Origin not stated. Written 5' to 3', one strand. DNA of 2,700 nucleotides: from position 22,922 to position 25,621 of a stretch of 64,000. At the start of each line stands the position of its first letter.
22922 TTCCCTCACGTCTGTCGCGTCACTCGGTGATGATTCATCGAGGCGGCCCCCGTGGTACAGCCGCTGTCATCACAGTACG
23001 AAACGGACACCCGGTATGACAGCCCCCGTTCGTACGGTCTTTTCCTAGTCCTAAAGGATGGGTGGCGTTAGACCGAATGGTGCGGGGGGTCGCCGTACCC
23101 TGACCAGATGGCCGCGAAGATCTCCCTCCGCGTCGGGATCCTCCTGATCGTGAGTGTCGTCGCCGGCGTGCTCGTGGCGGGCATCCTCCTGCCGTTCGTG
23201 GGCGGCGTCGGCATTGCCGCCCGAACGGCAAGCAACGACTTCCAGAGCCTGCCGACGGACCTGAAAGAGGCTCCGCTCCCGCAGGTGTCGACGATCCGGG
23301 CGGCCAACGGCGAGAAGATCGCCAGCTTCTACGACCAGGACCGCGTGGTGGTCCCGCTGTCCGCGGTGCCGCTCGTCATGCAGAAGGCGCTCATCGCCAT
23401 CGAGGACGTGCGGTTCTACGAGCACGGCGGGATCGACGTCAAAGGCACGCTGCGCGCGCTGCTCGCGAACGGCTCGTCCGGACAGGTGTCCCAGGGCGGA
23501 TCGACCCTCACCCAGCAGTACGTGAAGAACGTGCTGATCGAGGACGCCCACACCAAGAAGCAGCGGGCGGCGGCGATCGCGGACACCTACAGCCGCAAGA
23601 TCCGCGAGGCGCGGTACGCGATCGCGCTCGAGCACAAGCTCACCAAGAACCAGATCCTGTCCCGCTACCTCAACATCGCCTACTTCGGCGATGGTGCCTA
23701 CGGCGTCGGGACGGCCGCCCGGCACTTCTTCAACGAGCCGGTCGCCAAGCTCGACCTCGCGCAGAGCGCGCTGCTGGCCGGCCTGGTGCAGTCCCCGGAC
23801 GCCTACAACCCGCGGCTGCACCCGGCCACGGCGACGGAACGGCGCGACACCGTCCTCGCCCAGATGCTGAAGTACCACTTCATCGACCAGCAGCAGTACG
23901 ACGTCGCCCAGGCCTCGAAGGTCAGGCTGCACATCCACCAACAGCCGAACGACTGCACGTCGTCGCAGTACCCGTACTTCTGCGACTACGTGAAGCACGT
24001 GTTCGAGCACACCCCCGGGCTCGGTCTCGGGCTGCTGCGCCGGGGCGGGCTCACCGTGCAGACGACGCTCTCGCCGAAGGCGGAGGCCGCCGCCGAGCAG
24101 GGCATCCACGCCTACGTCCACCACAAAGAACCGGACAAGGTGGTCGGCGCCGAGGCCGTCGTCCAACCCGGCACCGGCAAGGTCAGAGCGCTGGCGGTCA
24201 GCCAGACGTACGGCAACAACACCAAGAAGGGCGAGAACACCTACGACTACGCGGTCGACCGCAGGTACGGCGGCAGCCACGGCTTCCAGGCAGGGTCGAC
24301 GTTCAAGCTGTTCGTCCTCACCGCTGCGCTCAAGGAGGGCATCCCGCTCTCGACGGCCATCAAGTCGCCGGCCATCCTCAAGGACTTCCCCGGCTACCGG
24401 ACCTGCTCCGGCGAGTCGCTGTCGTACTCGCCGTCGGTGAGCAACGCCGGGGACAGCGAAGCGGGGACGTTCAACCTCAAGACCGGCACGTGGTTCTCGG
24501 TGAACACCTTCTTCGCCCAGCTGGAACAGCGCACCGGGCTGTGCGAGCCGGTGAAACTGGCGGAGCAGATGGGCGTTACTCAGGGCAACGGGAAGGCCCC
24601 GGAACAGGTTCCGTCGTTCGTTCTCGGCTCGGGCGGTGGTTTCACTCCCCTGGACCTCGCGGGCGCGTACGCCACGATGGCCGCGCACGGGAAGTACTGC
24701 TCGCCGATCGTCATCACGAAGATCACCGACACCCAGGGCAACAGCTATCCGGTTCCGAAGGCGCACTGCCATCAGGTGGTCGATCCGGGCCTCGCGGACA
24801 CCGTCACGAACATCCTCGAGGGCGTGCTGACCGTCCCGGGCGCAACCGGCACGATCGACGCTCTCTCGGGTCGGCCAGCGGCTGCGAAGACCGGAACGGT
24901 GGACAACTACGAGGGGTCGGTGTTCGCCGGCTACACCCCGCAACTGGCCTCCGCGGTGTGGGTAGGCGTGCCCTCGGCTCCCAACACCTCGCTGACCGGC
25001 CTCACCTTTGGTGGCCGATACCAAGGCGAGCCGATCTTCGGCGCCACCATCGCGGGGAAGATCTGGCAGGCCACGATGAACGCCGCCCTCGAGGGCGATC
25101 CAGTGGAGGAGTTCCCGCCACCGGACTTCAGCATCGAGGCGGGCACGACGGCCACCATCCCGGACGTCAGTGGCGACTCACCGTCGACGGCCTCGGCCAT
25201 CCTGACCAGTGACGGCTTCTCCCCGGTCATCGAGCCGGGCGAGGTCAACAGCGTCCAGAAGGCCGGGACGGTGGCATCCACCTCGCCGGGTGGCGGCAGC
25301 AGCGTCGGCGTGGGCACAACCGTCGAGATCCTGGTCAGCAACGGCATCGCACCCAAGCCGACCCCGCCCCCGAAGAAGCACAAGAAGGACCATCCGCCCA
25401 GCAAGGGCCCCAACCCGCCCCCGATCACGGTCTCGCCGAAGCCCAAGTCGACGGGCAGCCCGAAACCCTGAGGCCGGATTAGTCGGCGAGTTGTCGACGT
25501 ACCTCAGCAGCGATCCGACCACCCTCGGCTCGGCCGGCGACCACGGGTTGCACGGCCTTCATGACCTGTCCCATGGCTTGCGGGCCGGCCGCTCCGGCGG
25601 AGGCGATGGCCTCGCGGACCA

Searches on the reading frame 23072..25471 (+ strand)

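Call 65: search_protein_families(library=pfam, proteins=[window:23072-25471:+], max_evalue=0.001)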
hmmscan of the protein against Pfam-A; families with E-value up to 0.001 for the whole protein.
window:23072-25471:+ (799 aa): 3 families
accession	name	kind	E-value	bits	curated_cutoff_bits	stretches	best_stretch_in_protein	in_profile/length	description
PF00912.28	Transgly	-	9.1e-61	204.8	27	1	80-265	2-177/178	Transglycosylase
PF00905.27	Transpeptidase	-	6.8e-23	81.8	22.1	1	362-640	4-282/299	Penicillin binding protein transpeptidase domain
PF03793.24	PASTA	-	3.1e-12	46.7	23.2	1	695-757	2-64/64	PASTA domain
